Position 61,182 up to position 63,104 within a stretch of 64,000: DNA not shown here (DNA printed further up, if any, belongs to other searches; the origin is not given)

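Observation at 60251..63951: pilMN-pilO-pilP operon with a fused PilM-PilN, two unknown leader genes and no pilQ secretin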

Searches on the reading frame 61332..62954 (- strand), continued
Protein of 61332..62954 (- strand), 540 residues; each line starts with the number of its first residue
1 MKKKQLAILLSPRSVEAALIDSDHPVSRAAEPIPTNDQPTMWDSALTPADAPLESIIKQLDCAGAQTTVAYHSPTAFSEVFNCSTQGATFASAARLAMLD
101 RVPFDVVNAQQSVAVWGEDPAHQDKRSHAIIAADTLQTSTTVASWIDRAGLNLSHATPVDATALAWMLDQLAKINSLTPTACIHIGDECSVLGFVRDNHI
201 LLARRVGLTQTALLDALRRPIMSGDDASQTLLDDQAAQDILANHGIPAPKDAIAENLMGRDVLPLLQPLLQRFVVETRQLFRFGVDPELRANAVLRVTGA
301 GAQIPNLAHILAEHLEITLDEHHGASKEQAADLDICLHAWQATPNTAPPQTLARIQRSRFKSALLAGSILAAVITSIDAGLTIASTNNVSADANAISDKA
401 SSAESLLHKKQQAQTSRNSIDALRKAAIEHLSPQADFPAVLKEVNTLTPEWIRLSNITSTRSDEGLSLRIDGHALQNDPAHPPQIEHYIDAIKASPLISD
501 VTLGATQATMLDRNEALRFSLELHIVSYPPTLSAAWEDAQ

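Call 39: search_protein_representatives(alignment_id=A1)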
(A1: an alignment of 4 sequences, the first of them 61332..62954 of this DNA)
Query: 4 sequences, 543 profile positions. Proteins with E-value up to 0.001 (for the whole library): 1320; up to 1e-10: 717; up to 1e-30: 467. The best 150 are listed.
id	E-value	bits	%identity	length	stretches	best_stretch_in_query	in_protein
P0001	2.3e-276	934.3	-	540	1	1-543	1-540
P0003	2.0e-265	898.2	-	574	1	1-543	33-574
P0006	1.4e-112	393.8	-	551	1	38-534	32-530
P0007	4.7e-102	359.0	-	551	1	2-541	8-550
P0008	6.8e-100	351.9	-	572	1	1-536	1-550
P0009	1.1e-99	351.2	-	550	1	1-534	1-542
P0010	3.5e-97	342.9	-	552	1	5-540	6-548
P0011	2.7e-93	330.1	-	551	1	1-542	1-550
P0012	6.7e-93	328.8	-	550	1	1-531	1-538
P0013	9.2e-92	325.0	-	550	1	3-535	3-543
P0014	5.5e-90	319.2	-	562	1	29-511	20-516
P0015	1.8e-89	317.5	-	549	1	1-533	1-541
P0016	2.7e-89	316.9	-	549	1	1-537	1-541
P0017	3.1e-89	316.7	-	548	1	1-540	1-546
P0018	1.7e-87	310.9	-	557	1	2-536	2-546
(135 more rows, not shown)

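Call 41: search_solved_structures(query=A2, max_evalue=10, show_alignments=2)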
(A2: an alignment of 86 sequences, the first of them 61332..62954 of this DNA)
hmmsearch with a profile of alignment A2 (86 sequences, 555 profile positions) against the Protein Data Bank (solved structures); distinct sequences matched with E-value up to 10: 25.
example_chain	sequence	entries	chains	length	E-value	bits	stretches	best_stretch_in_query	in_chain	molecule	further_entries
3jc8_Ma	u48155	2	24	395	2.9e-08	35.8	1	48-227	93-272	Type IV pilus biogenesis protein PilM | PilM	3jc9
2ych_A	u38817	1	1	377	3.2e-08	35.6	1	82-342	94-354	COMPETENCE PROTEIN PILM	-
3jc1_Ab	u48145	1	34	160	0.0087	17.7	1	333-446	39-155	Charged multivesicular body protein 1b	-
6e8g_T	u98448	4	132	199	0.0099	17.5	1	333-446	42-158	Charged multivesicular body protein 1b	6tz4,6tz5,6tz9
8v2q_A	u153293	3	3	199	0.01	17.5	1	334-446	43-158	Charged multivesicular body protein 1b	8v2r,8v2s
3jc8_Na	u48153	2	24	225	0.01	17.5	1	353-488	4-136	PilN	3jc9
1o1l_A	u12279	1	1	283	0.046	15.3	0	425-504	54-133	Hemoglobin Alpha chain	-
1o1j_A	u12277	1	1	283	0.046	15.3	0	425-504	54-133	Hemoglobin Alpha chain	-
1o1m_A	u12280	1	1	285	0.047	15.3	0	425-504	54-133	Hemoglobin Alpha chain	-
1abw_A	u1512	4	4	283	0.093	14.3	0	428-504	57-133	HEMOGLOBIN-BASED BLOOD SUBSTITUTE | HEMOGLOBIN | PROTEIN (DEOXYHEMOGLOBIN (ALPHA CHAIN))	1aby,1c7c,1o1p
1c7d_A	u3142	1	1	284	0.094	14.3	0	428-504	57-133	PROTEIN (DEOXYHEMOGLOBIN (ALPHA CHAIN))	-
1o1n_A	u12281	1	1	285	0.096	14.2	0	428-504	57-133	Hemoglobin Alpha chain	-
6e6a_B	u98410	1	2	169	0.14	13.7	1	393-451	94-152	Inclusion membrane protein A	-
6e7e_A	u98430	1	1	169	0.14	13.7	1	393-451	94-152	Inclusion membrane protein A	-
3cy5_A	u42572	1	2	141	0.18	13.3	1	425-504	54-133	Hemoglobin subunit alpha-2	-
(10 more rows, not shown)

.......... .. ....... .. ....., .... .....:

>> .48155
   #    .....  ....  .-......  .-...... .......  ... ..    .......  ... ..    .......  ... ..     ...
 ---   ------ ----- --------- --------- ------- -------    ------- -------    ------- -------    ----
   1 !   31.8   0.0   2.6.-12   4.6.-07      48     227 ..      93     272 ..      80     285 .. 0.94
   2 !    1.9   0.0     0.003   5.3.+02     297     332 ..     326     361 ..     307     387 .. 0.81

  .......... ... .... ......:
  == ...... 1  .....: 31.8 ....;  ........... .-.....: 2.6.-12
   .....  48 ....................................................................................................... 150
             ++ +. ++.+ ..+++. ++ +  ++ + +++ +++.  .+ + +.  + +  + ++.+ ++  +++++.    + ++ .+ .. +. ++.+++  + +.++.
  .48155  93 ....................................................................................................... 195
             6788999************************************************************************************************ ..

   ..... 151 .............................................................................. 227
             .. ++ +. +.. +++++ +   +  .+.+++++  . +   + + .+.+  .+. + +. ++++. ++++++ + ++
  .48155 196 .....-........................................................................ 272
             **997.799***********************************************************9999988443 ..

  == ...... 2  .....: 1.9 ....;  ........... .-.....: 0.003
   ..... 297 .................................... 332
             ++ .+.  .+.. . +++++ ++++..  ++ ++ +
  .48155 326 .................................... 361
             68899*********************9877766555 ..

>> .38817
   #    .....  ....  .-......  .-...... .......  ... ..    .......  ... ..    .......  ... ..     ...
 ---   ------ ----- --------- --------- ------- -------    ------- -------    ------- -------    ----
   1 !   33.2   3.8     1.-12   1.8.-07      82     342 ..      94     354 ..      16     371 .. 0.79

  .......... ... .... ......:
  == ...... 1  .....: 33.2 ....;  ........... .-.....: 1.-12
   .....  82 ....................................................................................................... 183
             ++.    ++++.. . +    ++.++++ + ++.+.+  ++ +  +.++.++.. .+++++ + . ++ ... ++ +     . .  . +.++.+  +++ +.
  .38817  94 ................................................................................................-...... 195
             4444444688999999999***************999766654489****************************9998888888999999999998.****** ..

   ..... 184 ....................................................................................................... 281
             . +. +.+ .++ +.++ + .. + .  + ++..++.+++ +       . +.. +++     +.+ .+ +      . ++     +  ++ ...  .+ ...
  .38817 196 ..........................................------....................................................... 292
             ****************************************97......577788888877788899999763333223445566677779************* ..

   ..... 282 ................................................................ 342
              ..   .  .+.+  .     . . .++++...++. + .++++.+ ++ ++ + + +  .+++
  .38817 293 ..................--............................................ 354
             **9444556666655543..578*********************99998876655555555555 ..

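Call 42: search_protein_families(library=pfam, alignment_id=A2, max_evalue=0.01)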
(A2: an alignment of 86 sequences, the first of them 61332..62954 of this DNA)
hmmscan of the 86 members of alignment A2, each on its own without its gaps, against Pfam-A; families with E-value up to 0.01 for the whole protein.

A. member 1, window:61332-62954:- (540 aa): 1 family
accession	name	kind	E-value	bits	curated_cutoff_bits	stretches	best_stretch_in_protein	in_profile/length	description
PF05137.18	PilN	-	0.0055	17.2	22.8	0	440-524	2-77/78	Fimbrial assembly protein (PilN)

B. families by the number of members that match (of 86 scanned): 6 families
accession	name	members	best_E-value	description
PF05137.18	PilN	54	7.4e-09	Fimbrial assembly protein (PilN)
PF11104.14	PilM_2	14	5.2e-06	Type IV pilus assembly protein PilM;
PF06723.19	MreB_Mbl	2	0.0027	MreB/Mbl protein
PF21748.3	UPF0150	1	0.0017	UPF0150-like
PF25607.1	DUF7939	1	0.0017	Domain of unknown function (DUF7939)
PF02173.22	pKID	1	0.0096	pKID domain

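Call 43: find_homologous_proteins(query=L004:4357-6042:+, max_evalue=1e-100)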
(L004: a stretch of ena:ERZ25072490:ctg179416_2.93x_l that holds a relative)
Query L004:4357-6042:+ (561 aa): 6191 proteins with E <= 1e-100 among 8000 candidates; the best 120 are listed.
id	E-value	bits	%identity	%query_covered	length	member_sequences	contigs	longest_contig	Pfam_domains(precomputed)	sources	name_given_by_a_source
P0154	0.0e+0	1241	100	100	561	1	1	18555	PF05157.21,PF00437.27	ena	-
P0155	0.0e+0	1024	83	99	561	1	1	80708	PF05157.21,PF00437.27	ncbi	-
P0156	3.3e-288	975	78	100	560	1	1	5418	PF05157.21,PF00437.27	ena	-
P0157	1.7e-215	735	60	100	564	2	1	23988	PF05157.21,PF00437.27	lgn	-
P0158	9.9e-212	722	60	100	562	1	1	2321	PF05157.21,PF00437.27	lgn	-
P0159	6.3e-210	716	60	98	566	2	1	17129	PF05157.21,PF00437.27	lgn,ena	-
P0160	1.3e-209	715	59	98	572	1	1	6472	PF05157.21,PF00437.27,PF13191.13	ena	-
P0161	5.8e-208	710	57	100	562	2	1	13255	PF05157.21,PF00437.27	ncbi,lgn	-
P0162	4.3e-207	707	58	100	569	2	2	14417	PF05157.21,PF00437.27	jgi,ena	jgi:type IV pilus assembly protein PilB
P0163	5.5e-207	707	58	100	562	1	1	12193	PF05157.21,PF00437.27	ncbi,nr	ncbi:MAG: type II/IV secretion system protein [Phycisphaerales bacterium]|nr:type II/IV secretion sy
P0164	9.0e-207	706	58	100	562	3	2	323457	PF05157.21,PF00437.27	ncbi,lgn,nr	ncbi:MAG: type II/IV secretion system protein [Phycisphaeraceae bacterium]|nr:type II/IV secretion s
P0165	1.0e-206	706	58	100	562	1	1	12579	PF05157.21,PF00437.27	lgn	-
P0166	3.1e-206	704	58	100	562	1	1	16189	PF05157.21,PF00437.27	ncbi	-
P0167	3.6e-206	704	59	100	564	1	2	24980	PF05157.21,PF00437.27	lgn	-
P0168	4.2e-206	704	58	98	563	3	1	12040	PF05157.21,PF00437.27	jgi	-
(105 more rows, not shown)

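Call 44: find_encoding_contigs(protein=P0155, flank=10000, max_places=3)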
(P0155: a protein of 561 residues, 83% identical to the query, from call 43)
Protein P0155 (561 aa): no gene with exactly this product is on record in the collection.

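Call 53: search_protein_families(library=ncbifam, proteins=[L004:4357-6042:+, L004:6044-7246:+, L004:7316-7786:+, L004:7820-8368:+, L004:8365-8859:+, L004:8856-9371:+, L004:9385-9912:+, L004:11623-12198:+, L004:3953-4360:+], max_evalue=0.01)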
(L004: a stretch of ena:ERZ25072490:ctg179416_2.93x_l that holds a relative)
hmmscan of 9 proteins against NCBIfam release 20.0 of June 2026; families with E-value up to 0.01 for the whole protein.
L004:4357-6042:+ (561 aa): 22 families
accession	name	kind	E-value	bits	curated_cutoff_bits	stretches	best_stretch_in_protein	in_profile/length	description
TIGR02538.1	type_IV_pilB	equivalog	1e-162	542.7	675.65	1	8-545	2-562/564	type IV-A pilus assembly ATPase PilB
TIGR02533.1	type_II_gspE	equivalog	1.5e-156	521.9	630.25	1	80-544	4-485/486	type II secretion system ATPase GspE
NF053534.1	T4PilAsmATPsTfpB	equivalog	1e-128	430.3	850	1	65-545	81-582/584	type IV pilus assembly ATPase TfpB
NF007755.0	PRK10436.1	equivalog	8.1e-127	423.7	617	1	83-546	12-460/465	type II secretion system protein GspE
NF041000.1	ATPase_ComGA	equivalog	3.4e-77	259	300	1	175-440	2-266/267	competence type IV pilus ATPase ComGA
TIGR01420.1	pilT_fam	subfamily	1.8e-51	175.4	319.1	1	173-441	2-270/343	PilT/PilU family type 4a pilus ATPase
TIGR02525.1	plasmid_TraJ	equivalog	1.1e-24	87.1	368.3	1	269-416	121-269/372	plasmid transfer ATPase TraJ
TIGR02524.1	dot_icm_DotB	equivalog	9.4e-18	64.5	463.3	1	293-417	125-257/358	Dot/Icm type IV secretion system ATPase DotB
NF058587.1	archaellum_moto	equivalog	3.9e-16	58.9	550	1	305-417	277-394/527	archaellum flagellar ATPase motor FlaI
TIGR02782.1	TrbB_P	equivalog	1.7e-14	53.8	304.55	1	303-419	136-255/303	P-type conjugative transfer ATPase TrbB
NF010469.0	PRK13894.1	subfamily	5.1e-14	52.3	508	1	292-419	139-267/320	conjugal transfer ATPase TrbB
TIGR03819.1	heli_sec_ATPase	hypoth_equivalog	5.8e-14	52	373.15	1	224-431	102-313/340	TadA family conjugal transfer-associated ATPase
TIGR02788.1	VirB11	equivalog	1.4e-12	47.3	249.95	1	305-420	146-266/308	P-type DNA transfer ATPase VirB11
NF053672.1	bindosome_BasE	exception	1.7e-11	43.6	1000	1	306-442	273-413/512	bindosome assembly system ATPase subunit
NF010407.0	PRK13833.1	subfamily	2e-10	40.6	499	1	306-420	147-263/323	conjugal transfer protein TrbB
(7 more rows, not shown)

L004:6044-7246:+ (400 aa): 6 families
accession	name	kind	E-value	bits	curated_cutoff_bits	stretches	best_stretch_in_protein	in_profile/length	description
TIGR02120.1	GspF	equivalog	2.9e-88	296.8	424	1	6-400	1-401/401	type II secretion system inner membrane protein GspF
NF052606.1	T4PiliAsmPilCMyx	equivalog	1.3e-61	208.7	700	1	5-398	21-416/419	type IV pilus assembly protein PilC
NF052607.1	T4PiliAsmPilCThrm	equivalog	4.8e-60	203.7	700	1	6-398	4-402/406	type IV pilus assembly protein PilC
NF007861.0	PRK10573.1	equivalog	1.8e-59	201.8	401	1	6-396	7-394/401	protein transport protein HofC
NF047826.1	T3SSXpsF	equivalog_domain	7.4e-58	196.2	650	1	6-398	4-402/405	type II secretion system protein XpsF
NF041012.2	T4P_ComGB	equivalog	9.2e-34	117.3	240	1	66-397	5-331/332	competence type IV pilus assembly protein ComGB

L004:7316-7786:+ (156 aa): 5 families
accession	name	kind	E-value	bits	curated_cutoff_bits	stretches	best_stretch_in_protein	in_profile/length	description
TIGR01710.1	typeII_sec_gspG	equivalog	1e-08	35.3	88.85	1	8-64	1-57/134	type II secretion system major pseudopilin GspG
NF007862.0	PRK10574.1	equivalog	3.2e-07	30.6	138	1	6-57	3-54/145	prepilin peptidase-dependent pilin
TIGR02532.1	IV_pilin_GFxxxE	domain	1.7e-06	27.7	16.3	1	8-30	2-24/24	prepilin-type N-terminal cleavage/methylation domain-containing protein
NF041775.1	typeIV_PilA_Myxo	equivalog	2.6e-06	27.5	400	1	7-63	10-66/214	type IV pilin protein PilA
NF040999.1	pilin_ComGC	equivalog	0.00031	20.9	75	1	8-64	2-58/84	competence type IV pilus major pilin ComGC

L004:7820-8368:+ (182 aa): 11 families
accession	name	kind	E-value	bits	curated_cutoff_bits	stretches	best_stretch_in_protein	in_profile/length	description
TIGR01708.2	typeII_sec_gspH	equivalog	1.4e-09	38.2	80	1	15-81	2-69/169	type II secretion system minor pseudopilin GspH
NF040982.1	ComGD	equivalog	1.9e-08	34.8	70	1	15-90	2-78/139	competence type IV pilus minor pilin ComGD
TIGR02532.1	IV_pilin_GFxxxE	domain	5e-07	29.3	16.3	1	15-35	2-22/24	prepilin-type N-terminal cleavage/methylation domain-containing protein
NF040999.1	pilin_ComGC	equivalog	1.7e-06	28.1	75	1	15-42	2-29/84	competence type IV pilus major pilin ComGC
TIGR02596.1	TIGR02596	subfamily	1.8e-06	28.2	70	1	17-81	1-66/196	Verru_Chthon cassette protein D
NF047827.1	T3SSXpsH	equivalog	4.1e-05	23.4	160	1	15-79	1-66/145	type II secretion system protein XpsH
NF041013.1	T4P_ComGE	equivalog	8.5e-05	22.6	49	1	15-59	4-48/83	competence type IV pilus minor pilin ComGE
TIGR01710.1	typeII_sec_gspG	equivalog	8.8e-05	22.6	88.85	1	15-49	1-35/134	type II secretion system major pseudopilin GspG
NF007862.0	PRK10574.1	equivalog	0.00042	20.5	138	1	15-41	5-31/145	prepilin peptidase-dependent pilin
NF041002.1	pilin_ComGF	equivalog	0.0011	19.2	80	1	15-47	2-34/139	competence type IV pilus minor pilin ComGF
NF007800.0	PRK10506.1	equivalog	0.0085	15.9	158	0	14-35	8-29/163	prepilin peptidase-dependent protein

L004:8365-8859:+ (164 aa): 4 families
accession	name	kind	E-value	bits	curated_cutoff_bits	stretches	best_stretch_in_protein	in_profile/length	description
NF041002.1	pilin_ComGF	equivalog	0.0055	16.9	80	1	12-42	2-32/139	competence type IV pilus minor pilin ComGF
TIGR02532.1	IV_pilin_GFxxxE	domain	0.0056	16.5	16.3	0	11-29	1-19/24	prepilin-type N-terminal cleavage/methylation domain-containing protein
NF038303.1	EPS_HpsB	equivalog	0.0059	16.6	150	1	11-74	2-65/211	hormogonium polysaccharide secretion pseudopilin HpsB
TIGR02523.1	type_IV_pilV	equivalog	0.008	16.7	52.2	0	12-72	2-62/139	type IV pilus modification protein PilV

L004:8856-9371:+ (171 aa): 7 families
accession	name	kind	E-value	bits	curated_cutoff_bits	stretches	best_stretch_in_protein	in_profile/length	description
TIGR02532.1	IV_pilin_GFxxxE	domain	2.1e-05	24.1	16.3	1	9-31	2-24/24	prepilin-type N-terminal cleavage/methylation domain-containing protein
TIGR01710.1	typeII_sec_gspG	equivalog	4.6e-05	23.5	88.85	1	9-60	1-51/134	type II secretion system major pseudopilin GspG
NF041775.1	typeIV_PilA_Myxo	equivalog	0.0021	18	400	1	8-44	10-46/214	type IV pilin protein PilA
TIGR01708.2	typeII_sec_gspH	equivalog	0.0051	16.8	80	1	10-32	3-25/169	type II secretion system minor pseudopilin GspH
NF041002.1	pilin_ComGF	equivalog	0.0067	16.6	80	1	9-44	2-37/139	competence type IV pilus minor pilin ComGF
TIGR02599.1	TIGR02599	subfamily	0.007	15.6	256.5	1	10-63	1-54/361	Verru_Chthon cassette protein C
NF006955.0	PRK09433.2-3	equivalog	0.0095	14.6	801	0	11-109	402-498/543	thiamine/thiamine pyrophosphate ABC transporter permease ThiP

L004:9385-9912:+ (175 aa): 0 families

L004:11623-12198:+ (191 aa): 1 family
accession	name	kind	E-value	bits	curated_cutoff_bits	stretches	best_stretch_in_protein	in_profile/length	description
NF040576.1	T2SS_GspM_XpsM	equivalog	6.6e-06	25.9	60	1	14-165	7-160/180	type II secretion system protein GspM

L004:3953-4360:+ (135 aa): 0 families
